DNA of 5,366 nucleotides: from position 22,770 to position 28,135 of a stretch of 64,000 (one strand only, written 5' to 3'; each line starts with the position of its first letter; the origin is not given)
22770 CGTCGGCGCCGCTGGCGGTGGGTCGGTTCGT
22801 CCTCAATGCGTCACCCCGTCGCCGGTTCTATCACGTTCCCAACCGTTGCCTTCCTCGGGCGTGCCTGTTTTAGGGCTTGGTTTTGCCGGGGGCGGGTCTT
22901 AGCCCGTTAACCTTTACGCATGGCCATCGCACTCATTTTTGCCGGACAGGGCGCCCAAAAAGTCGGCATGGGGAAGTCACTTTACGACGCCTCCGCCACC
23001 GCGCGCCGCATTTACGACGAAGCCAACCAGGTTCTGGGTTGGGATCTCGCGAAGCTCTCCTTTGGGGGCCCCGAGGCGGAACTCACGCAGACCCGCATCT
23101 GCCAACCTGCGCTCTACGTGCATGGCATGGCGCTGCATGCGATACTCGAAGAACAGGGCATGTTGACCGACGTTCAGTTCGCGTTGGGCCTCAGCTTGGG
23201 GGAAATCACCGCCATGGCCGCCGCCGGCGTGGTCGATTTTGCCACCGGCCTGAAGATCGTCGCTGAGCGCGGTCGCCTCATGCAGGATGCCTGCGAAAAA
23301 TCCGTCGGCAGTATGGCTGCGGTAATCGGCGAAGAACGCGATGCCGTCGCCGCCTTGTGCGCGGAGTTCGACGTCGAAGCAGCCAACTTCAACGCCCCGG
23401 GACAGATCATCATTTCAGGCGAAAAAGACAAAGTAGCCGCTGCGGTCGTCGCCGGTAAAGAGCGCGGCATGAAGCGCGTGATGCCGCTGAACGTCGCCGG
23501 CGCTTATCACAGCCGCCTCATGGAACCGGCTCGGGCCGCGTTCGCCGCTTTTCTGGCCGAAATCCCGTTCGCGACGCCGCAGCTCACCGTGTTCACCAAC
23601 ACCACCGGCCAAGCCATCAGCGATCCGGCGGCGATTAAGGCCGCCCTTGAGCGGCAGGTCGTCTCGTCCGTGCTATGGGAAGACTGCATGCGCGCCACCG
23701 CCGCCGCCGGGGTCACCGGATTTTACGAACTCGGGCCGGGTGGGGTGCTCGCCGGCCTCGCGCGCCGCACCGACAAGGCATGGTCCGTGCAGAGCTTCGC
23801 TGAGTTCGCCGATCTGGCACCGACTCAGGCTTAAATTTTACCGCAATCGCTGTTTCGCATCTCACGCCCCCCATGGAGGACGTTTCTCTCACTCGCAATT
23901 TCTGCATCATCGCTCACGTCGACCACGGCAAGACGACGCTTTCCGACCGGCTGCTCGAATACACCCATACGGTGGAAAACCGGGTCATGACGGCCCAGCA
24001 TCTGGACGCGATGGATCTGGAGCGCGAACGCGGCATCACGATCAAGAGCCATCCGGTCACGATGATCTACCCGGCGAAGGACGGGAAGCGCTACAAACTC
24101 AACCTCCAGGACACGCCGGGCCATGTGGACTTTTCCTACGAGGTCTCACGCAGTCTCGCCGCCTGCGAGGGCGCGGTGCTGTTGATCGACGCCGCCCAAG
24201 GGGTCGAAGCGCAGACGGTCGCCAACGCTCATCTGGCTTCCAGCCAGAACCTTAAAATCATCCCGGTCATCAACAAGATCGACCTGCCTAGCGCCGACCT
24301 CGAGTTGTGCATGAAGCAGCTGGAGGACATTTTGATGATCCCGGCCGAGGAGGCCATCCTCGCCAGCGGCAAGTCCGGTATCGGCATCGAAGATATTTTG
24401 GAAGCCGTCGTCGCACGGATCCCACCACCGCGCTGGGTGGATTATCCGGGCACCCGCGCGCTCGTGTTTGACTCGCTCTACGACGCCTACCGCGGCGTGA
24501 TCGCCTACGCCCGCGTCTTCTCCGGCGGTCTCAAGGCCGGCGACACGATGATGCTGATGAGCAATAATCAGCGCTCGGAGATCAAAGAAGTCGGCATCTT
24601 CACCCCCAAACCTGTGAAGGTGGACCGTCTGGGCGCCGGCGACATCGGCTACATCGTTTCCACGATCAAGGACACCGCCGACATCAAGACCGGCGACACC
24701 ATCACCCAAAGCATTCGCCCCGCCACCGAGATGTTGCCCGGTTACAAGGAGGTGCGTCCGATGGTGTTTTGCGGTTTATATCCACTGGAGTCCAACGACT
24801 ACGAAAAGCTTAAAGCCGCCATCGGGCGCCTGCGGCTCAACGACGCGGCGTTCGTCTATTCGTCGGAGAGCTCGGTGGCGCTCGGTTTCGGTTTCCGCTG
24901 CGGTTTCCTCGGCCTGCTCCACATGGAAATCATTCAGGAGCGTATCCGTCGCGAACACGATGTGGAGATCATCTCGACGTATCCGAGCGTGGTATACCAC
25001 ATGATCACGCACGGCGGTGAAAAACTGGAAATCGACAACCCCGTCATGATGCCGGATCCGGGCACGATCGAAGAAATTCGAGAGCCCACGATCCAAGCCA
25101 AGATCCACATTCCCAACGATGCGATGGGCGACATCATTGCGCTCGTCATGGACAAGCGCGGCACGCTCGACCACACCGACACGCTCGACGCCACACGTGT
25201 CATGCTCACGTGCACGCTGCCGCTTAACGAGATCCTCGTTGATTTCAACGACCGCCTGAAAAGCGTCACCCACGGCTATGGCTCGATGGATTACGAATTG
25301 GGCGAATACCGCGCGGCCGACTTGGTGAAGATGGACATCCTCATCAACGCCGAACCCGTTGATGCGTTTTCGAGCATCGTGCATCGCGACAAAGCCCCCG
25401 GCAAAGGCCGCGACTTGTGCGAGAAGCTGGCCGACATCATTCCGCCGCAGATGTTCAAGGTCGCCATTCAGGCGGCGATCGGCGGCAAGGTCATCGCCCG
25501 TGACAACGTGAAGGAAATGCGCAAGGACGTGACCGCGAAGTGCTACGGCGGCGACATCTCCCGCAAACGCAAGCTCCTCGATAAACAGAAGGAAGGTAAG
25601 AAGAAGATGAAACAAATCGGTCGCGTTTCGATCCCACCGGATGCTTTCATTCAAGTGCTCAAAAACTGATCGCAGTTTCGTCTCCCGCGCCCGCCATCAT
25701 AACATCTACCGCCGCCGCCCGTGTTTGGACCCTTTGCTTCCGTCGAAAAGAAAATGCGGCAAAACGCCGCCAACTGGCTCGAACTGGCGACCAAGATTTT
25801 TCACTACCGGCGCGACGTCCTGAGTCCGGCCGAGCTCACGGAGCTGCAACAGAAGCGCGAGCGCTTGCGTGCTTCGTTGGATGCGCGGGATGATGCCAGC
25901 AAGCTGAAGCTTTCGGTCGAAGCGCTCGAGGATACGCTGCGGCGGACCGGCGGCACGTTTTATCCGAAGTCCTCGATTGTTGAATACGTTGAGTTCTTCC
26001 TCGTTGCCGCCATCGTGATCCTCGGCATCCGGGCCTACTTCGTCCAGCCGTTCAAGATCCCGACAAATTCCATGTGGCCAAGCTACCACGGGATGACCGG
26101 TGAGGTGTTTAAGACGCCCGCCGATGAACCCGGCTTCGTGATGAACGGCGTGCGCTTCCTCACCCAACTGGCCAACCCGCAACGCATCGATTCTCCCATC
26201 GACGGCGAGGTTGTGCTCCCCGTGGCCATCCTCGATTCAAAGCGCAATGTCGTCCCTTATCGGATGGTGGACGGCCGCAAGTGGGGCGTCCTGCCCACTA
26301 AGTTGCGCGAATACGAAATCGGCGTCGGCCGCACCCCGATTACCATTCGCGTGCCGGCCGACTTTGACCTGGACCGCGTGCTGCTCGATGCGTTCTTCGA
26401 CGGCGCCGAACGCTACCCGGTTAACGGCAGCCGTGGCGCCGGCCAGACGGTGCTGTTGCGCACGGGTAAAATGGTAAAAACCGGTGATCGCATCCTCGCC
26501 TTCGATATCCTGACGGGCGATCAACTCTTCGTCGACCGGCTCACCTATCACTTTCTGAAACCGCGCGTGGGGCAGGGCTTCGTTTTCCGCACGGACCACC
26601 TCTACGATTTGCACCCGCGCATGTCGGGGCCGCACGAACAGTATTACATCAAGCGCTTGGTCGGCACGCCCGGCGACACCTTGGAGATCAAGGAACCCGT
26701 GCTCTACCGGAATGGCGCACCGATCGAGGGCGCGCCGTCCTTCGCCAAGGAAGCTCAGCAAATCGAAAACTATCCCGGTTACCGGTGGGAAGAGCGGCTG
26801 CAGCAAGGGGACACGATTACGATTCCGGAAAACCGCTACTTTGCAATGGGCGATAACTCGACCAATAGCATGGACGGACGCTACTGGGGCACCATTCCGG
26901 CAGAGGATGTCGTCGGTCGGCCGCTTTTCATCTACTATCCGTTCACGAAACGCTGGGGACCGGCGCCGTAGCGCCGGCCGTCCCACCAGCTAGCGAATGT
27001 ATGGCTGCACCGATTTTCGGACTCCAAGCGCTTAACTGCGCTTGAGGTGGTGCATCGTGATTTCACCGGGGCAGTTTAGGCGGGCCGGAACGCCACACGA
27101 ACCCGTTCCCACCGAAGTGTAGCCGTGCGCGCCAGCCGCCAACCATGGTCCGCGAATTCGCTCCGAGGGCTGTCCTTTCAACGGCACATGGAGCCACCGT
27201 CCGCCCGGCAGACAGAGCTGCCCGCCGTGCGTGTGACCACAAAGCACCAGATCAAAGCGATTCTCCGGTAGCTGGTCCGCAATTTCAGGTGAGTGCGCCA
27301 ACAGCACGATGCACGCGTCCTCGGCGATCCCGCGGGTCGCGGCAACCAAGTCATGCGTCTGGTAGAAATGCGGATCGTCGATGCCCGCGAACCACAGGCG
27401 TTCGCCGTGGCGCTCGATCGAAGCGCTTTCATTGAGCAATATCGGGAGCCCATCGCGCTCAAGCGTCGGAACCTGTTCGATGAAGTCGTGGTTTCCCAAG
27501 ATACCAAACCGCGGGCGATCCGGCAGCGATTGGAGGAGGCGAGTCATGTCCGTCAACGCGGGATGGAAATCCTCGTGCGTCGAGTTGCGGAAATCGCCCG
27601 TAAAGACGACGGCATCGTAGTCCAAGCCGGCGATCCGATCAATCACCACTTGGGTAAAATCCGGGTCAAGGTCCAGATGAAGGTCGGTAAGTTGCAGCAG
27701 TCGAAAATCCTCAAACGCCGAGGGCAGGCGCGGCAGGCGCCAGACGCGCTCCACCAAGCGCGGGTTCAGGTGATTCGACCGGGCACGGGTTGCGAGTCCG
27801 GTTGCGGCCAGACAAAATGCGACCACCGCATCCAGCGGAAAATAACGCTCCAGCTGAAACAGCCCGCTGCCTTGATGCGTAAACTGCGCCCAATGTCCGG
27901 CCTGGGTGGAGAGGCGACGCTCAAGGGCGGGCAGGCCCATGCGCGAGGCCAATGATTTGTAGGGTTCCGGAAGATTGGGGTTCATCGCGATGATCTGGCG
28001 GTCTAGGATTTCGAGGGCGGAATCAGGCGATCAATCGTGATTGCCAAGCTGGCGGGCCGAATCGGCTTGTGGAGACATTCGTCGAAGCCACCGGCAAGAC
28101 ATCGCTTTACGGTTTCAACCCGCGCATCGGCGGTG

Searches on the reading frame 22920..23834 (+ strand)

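Call 26: search_protein_families(library=pfam, proteins=[window:22920-23834:+], max_evalue=0.001)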
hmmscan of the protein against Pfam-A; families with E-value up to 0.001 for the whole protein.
window:22920-23834:+ (304 aa): 1 family
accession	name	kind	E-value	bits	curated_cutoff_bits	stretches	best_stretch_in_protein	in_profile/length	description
PF00698.26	Acyl_transf_1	-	2.7e-32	112.9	32.7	1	6-286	3-280/319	Acyl transferase domain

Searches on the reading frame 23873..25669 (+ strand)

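Call 26: search_protein_families(library=pfam, proteins=[window:23873-25669:+], max_evalue=0.001)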
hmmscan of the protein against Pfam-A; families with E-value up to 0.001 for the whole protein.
window:23873-25669:+ (598 aa): 6 families
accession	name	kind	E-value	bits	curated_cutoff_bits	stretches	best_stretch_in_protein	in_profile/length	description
PF00009.33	GTP_EFTU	-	1.6e-54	184.8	26.5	1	7-184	3-187/188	Elongation factor Tu GTP binding domain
PF06421.17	LepA_C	-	1.3e-48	163.9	29.7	1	491-597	1-107/107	GTP-binding protein LepA C-terminus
PF00679.30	EFG_C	-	3.2e-20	72.4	27.9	1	402-488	2-87/89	Elongation factor G C-terminus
PF03144.31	GTP_EFTU_D2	-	8e-11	42.7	30.3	1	208-278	1-73/73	Elongation factor Tu domain 2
PF22042.2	EF-G_D2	-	5.5e-09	36.5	27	1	195-279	3-83/84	Elongation factor G domain 2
PF14492.12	EFG_III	-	0.00029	21.3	27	0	296-367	4-72/75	Elongation Factor G, domain III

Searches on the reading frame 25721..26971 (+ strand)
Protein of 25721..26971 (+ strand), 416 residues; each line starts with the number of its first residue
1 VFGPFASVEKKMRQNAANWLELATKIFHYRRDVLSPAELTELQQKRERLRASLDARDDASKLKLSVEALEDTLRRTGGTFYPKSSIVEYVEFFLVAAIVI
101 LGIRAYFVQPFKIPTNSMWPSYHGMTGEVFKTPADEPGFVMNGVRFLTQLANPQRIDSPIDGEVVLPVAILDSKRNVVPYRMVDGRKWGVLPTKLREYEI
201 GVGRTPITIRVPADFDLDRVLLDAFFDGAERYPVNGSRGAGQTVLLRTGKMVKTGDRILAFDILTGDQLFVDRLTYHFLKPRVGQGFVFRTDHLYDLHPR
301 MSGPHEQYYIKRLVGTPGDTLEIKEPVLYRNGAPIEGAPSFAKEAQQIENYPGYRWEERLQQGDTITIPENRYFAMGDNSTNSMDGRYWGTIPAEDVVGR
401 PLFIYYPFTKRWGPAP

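Call 26: search_protein_families(library=pfam, proteins=[window:25721-26971:+], max_evalue=0.001)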
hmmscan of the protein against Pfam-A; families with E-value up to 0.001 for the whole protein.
window:25721-26971:+ (416 aa): 1 family
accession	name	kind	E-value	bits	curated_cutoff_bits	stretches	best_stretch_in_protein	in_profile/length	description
PF10502.14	Peptidase_S26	-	3.4e-35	121.9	22.9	1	264-406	38-168/168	Signal peptidase, peptidase S26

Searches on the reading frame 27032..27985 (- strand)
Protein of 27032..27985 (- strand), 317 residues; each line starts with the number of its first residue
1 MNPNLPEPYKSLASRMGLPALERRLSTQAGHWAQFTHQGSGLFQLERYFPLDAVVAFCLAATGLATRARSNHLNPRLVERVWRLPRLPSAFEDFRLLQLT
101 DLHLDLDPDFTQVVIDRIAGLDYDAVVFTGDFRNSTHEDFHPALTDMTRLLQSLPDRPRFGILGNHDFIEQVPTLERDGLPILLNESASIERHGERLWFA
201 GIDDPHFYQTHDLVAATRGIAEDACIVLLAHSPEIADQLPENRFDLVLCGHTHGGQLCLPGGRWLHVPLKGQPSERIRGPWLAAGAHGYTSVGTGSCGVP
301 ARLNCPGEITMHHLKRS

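Call 26: search_protein_families(library=pfam, proteins=[window:27032-27985:-], max_evalue=0.001)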
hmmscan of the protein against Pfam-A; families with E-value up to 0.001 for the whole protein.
window:27032-27985:- (317 aa): 2 families
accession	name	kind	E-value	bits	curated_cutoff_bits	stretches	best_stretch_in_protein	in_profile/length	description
PF00149.33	Metallophos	-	1.7e-10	42.1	21.5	1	94-254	1-190/191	Calcineurin-like phosphoesterase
PF12850.12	Metallophos_2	-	5.2e-05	23.7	27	1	96-254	3-118/154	Calcineurin-like phosphoesterase superfamily domain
